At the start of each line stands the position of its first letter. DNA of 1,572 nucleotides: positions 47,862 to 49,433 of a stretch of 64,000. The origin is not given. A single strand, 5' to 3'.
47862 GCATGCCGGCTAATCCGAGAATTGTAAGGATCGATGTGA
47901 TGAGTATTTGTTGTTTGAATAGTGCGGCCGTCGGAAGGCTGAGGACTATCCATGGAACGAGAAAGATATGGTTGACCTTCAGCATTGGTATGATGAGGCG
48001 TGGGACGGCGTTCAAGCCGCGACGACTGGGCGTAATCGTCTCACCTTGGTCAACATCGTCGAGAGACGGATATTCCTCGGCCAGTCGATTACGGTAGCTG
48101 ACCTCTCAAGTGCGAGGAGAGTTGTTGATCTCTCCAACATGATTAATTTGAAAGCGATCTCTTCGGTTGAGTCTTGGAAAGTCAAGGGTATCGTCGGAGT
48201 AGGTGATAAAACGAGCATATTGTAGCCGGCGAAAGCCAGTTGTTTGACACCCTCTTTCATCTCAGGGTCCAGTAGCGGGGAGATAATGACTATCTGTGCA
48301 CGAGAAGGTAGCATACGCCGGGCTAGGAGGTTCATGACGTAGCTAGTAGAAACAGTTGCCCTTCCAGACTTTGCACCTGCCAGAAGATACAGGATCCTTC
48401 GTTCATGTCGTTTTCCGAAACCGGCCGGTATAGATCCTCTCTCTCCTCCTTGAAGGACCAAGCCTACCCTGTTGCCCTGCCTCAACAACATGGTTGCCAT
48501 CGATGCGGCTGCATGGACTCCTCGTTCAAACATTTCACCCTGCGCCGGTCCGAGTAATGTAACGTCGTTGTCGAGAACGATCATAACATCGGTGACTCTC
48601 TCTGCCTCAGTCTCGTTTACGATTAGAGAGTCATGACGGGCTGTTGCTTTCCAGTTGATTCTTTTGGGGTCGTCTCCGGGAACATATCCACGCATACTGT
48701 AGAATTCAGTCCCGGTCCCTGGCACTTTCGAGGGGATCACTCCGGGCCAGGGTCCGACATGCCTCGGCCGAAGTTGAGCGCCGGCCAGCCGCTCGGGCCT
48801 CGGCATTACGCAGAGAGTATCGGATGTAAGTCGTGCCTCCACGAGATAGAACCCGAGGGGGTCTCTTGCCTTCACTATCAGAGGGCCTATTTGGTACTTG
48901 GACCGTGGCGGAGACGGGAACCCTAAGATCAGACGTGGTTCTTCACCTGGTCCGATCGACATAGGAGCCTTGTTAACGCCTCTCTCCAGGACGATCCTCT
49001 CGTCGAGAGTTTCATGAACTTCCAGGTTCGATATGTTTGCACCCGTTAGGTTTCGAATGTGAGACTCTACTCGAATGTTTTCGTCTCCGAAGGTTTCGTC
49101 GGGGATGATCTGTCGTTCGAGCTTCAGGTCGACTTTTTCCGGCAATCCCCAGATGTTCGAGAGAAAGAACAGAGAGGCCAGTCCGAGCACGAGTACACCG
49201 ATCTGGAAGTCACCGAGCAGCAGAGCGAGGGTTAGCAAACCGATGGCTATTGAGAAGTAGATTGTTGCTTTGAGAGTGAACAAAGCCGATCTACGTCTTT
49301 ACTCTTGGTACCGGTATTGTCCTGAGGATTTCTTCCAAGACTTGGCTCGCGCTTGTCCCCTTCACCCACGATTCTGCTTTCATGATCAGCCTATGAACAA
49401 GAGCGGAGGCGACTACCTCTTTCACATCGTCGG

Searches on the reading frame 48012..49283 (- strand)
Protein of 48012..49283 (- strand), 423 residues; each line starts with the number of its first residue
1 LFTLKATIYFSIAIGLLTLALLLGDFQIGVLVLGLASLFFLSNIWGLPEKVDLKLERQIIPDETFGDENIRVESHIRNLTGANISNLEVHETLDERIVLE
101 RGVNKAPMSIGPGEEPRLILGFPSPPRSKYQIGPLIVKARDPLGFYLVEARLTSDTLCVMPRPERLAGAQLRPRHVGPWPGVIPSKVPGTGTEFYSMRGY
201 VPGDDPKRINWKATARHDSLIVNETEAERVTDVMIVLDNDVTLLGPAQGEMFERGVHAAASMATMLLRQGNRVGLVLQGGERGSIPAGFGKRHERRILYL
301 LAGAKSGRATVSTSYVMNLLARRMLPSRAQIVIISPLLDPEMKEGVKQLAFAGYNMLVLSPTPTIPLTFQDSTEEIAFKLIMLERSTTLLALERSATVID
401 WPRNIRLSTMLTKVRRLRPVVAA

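Call 25: find_encoding_contigs(protein=window:48012-49283:-, flank=10000, max_places=8)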
Protein window:48012-49283:- (423 aa): 23 contigs read that carry it; 8 places shown.
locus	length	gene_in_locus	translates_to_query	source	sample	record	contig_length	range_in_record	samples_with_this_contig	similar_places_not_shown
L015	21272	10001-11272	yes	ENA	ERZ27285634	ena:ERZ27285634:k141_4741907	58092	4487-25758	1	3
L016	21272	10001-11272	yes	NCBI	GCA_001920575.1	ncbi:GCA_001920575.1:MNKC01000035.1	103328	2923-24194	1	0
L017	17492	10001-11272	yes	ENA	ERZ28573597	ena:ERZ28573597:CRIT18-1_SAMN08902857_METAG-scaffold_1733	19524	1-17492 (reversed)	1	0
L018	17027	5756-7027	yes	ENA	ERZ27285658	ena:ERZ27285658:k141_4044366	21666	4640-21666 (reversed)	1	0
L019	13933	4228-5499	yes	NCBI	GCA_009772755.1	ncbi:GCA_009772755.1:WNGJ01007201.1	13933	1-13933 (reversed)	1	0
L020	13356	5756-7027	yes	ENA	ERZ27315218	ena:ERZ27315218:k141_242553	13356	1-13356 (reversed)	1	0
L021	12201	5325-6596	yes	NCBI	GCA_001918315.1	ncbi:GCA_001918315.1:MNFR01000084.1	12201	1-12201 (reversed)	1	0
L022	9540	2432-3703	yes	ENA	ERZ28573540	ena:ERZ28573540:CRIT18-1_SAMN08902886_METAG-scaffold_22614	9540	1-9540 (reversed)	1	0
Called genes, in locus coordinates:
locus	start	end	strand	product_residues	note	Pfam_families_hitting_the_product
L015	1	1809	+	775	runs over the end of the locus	PF00136:DNA_pol_B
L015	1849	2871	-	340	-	-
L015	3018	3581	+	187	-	-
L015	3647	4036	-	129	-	PF00903:Glyoxalase, PF12681:Glyoxalase_2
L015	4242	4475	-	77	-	-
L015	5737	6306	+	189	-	PF02223:Thymidylate_kin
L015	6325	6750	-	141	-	-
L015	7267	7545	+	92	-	PF03685:UPF0147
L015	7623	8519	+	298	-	PF13559:DUF4129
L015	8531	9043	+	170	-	-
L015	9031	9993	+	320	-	PF20030:bpMoxR, PF07726:AAA_3, PF07728:AAA_5, PF17863:AAA_lid_2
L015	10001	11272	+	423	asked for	PF01882:DUF58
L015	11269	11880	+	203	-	-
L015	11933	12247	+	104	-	PF01870:Hjc (weak)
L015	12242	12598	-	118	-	PF06677:Auto_anti-p27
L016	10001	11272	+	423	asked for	PF01882:DUF58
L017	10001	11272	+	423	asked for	PF01882:DUF58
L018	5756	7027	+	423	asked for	PF01882:DUF58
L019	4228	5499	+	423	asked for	PF01882:DUF58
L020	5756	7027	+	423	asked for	PF01882:DUF58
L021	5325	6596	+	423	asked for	PF01882:DUF58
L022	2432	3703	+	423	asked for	PF01882:DUF58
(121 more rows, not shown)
